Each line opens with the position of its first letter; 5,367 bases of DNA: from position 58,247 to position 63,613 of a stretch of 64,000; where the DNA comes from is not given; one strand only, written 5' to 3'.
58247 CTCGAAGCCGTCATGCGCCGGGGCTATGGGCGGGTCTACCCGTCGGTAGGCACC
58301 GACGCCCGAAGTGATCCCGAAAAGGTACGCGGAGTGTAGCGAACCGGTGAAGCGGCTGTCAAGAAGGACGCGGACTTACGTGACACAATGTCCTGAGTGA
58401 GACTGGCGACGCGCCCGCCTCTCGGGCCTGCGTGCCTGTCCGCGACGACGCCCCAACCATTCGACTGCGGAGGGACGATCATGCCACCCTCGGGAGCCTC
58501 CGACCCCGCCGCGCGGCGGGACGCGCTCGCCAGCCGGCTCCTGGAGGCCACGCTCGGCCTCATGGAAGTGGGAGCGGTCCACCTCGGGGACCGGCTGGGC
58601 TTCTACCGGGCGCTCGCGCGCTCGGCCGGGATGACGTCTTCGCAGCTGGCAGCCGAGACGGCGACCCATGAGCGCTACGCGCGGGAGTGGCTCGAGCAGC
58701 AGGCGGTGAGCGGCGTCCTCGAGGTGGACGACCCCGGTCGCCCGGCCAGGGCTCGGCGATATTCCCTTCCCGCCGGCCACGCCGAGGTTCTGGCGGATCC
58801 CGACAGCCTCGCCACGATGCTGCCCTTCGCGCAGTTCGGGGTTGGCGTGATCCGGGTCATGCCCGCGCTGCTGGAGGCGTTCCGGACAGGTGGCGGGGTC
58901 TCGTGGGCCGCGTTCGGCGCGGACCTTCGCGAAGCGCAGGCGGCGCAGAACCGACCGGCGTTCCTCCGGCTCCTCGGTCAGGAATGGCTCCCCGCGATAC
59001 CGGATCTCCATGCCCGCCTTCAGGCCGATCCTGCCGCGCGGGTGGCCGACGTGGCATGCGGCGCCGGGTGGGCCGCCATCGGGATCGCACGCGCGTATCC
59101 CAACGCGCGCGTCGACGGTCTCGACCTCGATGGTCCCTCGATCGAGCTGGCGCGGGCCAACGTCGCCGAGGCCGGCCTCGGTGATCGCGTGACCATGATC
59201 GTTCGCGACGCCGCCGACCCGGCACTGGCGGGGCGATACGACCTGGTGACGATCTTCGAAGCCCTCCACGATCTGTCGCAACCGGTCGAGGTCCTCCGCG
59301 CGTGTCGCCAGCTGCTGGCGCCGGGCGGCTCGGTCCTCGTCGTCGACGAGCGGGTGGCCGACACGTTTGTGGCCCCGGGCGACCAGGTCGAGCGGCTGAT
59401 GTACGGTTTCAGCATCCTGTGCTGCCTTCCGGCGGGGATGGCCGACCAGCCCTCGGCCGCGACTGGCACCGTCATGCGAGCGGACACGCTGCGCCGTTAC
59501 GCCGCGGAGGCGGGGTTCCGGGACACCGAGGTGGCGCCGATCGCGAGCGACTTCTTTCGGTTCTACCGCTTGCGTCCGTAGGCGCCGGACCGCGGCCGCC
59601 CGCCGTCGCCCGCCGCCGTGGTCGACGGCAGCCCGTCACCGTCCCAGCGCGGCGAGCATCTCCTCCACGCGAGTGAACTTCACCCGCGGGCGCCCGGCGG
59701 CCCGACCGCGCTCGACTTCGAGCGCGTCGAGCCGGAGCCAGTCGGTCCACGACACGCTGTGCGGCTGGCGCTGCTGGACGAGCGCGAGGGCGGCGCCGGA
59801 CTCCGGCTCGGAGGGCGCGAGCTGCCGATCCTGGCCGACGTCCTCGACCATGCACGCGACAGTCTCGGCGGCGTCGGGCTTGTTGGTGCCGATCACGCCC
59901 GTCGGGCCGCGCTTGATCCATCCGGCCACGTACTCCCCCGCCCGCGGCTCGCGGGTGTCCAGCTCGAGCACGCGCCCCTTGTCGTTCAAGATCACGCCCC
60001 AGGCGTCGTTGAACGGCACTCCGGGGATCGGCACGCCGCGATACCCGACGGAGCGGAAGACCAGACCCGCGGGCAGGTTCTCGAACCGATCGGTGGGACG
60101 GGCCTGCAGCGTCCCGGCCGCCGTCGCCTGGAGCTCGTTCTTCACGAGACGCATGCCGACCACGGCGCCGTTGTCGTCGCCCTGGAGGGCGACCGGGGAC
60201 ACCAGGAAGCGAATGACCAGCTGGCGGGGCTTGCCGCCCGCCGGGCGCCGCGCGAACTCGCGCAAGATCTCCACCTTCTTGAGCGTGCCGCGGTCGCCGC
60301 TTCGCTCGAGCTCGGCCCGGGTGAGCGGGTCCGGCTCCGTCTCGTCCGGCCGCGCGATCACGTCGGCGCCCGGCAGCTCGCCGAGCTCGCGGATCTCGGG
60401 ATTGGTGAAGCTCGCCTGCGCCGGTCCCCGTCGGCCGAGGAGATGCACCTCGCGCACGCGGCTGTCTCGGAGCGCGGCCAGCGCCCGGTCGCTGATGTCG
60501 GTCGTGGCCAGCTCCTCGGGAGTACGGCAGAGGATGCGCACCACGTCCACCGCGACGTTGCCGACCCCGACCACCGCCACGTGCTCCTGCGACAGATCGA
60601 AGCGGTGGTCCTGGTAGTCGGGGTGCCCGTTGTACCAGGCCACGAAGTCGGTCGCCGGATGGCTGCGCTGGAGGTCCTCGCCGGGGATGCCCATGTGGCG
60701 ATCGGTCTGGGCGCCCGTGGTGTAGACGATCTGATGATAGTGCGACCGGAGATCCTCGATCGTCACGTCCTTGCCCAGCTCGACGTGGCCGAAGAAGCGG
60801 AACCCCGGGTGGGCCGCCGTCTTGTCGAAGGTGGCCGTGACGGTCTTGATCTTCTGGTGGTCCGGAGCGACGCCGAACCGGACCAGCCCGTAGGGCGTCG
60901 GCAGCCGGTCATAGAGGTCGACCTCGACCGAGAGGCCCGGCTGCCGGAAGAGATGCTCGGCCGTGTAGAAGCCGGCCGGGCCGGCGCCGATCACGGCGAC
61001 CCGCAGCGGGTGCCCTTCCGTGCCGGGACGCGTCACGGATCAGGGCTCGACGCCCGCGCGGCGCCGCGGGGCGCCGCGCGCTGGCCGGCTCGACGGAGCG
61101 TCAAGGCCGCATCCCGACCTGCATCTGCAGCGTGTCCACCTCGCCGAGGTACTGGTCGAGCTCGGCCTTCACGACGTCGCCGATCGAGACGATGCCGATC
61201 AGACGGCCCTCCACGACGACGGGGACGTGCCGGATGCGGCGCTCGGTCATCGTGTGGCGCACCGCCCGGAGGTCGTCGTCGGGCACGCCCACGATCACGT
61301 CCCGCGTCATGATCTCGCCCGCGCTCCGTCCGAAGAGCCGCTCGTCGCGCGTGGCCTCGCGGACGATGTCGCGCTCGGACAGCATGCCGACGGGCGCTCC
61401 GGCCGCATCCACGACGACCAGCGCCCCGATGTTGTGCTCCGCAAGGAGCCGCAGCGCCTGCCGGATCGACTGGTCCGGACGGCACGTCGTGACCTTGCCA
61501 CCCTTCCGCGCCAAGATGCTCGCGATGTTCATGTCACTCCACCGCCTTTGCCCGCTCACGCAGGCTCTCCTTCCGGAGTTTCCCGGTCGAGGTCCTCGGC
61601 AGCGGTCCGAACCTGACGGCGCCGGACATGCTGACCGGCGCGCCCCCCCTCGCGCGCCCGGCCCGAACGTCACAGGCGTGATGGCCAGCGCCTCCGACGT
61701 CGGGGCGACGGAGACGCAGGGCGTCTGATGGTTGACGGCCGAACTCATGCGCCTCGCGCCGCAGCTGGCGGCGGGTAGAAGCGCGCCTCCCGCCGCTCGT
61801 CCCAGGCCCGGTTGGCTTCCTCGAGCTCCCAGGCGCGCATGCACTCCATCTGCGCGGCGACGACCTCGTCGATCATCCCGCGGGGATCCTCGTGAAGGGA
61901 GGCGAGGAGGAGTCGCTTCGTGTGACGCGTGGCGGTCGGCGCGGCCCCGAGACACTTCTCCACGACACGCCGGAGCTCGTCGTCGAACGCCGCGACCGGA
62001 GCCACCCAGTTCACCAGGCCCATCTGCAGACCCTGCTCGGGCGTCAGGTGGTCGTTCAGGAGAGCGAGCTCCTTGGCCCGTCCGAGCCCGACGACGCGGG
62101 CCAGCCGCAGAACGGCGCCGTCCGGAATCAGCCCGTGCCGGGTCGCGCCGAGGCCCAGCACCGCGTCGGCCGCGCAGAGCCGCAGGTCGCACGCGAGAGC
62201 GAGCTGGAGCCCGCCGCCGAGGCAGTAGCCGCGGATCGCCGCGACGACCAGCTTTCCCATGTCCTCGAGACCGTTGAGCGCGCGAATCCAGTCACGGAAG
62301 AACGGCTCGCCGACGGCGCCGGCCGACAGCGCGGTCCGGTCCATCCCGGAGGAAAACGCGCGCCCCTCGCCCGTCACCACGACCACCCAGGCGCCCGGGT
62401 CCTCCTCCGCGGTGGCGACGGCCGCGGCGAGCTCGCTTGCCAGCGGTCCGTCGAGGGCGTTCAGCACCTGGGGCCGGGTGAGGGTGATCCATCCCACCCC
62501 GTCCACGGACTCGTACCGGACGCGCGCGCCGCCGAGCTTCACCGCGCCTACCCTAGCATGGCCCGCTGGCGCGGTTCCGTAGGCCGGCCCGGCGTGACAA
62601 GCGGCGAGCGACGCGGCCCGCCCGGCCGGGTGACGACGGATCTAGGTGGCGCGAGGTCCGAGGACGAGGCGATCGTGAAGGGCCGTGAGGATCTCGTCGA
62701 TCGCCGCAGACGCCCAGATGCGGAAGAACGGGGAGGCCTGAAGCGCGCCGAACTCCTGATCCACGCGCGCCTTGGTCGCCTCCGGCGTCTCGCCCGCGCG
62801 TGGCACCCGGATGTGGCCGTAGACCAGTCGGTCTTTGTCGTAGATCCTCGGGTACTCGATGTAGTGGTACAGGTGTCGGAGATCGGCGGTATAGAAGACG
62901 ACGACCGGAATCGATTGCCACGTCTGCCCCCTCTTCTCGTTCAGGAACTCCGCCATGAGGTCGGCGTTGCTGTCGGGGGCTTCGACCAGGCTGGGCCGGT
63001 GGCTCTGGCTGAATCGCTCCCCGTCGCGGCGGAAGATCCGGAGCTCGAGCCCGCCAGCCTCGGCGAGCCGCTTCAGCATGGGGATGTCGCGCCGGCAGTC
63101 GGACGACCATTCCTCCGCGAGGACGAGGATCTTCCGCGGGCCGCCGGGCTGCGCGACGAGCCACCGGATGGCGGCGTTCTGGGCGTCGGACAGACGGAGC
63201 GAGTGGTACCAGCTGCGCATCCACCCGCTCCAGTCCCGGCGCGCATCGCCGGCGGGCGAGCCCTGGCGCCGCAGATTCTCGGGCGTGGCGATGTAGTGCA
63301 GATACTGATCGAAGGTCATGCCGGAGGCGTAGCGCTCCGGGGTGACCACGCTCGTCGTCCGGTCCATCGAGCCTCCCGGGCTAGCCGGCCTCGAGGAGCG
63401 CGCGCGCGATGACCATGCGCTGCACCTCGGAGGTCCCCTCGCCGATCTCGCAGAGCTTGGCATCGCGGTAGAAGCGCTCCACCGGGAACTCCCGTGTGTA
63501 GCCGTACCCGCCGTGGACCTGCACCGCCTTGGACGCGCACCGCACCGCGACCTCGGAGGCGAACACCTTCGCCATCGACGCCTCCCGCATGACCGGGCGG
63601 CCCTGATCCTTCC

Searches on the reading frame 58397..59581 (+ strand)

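Call 18: search_protein_families(library=pfam, proteins=[window:58397-59581:+], max_evalue=0.001)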
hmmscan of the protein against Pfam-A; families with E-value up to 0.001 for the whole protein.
window:58397-59581:+ (394 aa): 10 families
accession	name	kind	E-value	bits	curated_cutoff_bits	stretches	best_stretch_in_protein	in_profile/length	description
PF13649.12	Methyltransf_25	-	1.2e-16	61.6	27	1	216-311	1-97/97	Methyltransferase domain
PF08242.18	Methyltransf_12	-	9e-16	58.8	30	1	218-312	2-97/98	Methyltransferase domain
PF13847.12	Methyltransf_31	-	1.7e-15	57.4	27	1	212-325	3-119/145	Methyltransferase domain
PF08241.18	Methyltransf_11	-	4.8e-14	53.2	21.2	1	218-314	2-94/95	Methyltransferase domain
PF13489.12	Methyltransf_23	-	2.9e-12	47.1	27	1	201-378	9-163/164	Methyltransferase domain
PF05175.20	MTS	-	1e-10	42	23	1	207-319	26-142/170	Methyltransferase small domain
PF21320.3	HTH_65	-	1.3e-10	41.7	24.1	1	61-133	7-74/75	Rv2258c-like winged HTH domain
PF00891.24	Methyltransf_2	-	3.1e-09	36.9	22.3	1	171-349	19-194/210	O-methyltransferase domain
PF01209.24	Ubie_methyltran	-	5e-07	29.8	20.1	1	212-317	47-153/233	ubiE/COQ5 methyltransferase family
PF13578.12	Methyltransf_24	-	8.3e-05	23.9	26.3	1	221-315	3-102/105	Methyltransferase domain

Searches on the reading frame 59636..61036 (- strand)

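Call 18: search_protein_families(library=pfam, proteins=[window:59636-61036:-], max_evalue=0.001)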
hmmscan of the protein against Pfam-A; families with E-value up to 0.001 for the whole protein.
window:59636-61036:- (466 aa): 3 families
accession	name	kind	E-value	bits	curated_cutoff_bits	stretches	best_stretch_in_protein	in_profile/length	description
PF07992.20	Pyr_redox_2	-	2.8e-10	40.5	26.1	1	12-188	2-179/291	Pyridine nucleotide-disulphide oxidoreductase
PF13454.12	NAD_binding_9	-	4e-05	24.1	21.8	1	14-47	1-35/155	FAD-NAD(P)-binding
PF13450.12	NAD_binding_8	-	0.00049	20.8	21.9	0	15-72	1-54/68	NAD(P)-binding Rossmann-like domain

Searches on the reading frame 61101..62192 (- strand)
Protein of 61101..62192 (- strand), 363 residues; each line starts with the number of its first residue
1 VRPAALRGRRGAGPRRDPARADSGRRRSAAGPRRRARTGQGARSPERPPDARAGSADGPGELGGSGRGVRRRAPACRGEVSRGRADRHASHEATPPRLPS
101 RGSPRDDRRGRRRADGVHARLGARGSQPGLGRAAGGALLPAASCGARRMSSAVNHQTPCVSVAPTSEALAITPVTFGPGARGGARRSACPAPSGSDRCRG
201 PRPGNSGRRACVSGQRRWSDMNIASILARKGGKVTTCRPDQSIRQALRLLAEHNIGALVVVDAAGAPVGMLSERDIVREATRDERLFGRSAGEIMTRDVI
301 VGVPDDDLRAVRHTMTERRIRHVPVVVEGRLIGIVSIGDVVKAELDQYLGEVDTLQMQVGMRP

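Call 18: search_protein_families(library=pfam, proteins=[window:61101-62192:-], max_evalue=0.001)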
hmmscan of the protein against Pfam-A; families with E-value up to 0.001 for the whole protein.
window:61101-62192:- (363 aa): 1 family
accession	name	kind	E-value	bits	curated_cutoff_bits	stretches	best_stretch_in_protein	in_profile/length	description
PF00571.33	CBS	-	2.7e-26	92.1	24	2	291-344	1-55/57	CBS domain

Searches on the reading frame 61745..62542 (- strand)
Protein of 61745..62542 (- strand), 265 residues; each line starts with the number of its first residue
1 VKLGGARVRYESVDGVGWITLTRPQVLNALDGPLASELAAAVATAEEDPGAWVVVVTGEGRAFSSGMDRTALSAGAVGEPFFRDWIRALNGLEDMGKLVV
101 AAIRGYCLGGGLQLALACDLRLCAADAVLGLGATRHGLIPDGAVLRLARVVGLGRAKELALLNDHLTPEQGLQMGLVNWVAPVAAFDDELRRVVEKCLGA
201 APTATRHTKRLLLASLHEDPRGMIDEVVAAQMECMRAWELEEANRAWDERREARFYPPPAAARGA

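Call 18: search_protein_families(library=pfam, proteins=[window:61745-62542:-], max_evalue=0.001)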
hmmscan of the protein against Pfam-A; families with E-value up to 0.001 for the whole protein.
window:61745-62542:- (265 aa): 2 families
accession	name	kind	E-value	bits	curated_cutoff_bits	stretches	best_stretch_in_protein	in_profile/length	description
PF00378.25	ECH_1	-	4.3e-43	147.9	27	1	14-255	4-248/251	Enoyl-CoA hydratase/isomerase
PF16113.10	ECH_2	-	1e-22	81.6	27.2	1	16-199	1-190/335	Enoyl-CoA hydratase/isomerase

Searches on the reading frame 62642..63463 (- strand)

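Call 18: search_protein_families(library=pfam, proteins=[window:62642-63463:-], max_evalue=0.001)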
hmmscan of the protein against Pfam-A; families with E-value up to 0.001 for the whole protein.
window:62642-63463:- (273 aa): 1 family
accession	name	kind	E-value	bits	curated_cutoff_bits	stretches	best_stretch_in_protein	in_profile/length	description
PF14595.12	Thioredoxin_9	-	7.5e-15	55.4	25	1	82-150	19-84/129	Thioredoxin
